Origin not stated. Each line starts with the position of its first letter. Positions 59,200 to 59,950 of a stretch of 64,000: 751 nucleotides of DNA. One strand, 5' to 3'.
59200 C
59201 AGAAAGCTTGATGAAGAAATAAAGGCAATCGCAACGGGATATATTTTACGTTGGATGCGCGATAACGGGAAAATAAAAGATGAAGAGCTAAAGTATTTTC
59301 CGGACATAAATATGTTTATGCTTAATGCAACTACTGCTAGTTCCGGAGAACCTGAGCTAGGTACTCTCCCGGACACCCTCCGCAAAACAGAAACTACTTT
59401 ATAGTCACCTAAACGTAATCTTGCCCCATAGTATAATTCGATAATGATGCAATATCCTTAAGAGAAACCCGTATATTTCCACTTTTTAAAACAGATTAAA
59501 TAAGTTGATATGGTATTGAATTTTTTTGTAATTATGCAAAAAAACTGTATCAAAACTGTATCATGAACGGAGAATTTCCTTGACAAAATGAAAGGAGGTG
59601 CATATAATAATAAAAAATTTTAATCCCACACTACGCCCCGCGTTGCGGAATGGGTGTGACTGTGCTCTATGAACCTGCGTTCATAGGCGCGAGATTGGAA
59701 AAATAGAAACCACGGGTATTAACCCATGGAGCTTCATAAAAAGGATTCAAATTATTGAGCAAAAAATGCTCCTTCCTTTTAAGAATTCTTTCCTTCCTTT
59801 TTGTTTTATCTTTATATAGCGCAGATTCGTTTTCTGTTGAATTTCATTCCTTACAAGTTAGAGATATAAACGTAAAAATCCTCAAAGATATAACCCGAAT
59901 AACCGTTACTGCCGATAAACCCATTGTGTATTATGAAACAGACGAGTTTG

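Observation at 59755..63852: AMIN + coiled-coil/UVR + TolC-like outer-membrane factor paired with an HlyD adaptor, but no inner-membrane pump in view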

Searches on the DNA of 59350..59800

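Call 41: search_rna_families(source=window, start=59350, end=59800, threshold=evalue, max_evalue=10)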
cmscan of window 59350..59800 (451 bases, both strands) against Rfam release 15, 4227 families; matches with E-value up to 10: 3.
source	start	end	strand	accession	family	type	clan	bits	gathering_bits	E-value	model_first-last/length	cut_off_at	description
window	59740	59770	-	RF04355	Plastid-atpF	Intron;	-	20.7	52.5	2.8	1-53/53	no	Plastid-atpF group II-D1 intron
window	59737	59784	+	RF03456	mir-724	Gene; miRNA;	-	15.1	83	5.3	1-60/60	no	mir-724 microRNA precursor family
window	59700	59800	-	RF01460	rliH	Gene; sRNA;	-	12.3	100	0.33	311-429/429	5'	Listeria sRNA rliH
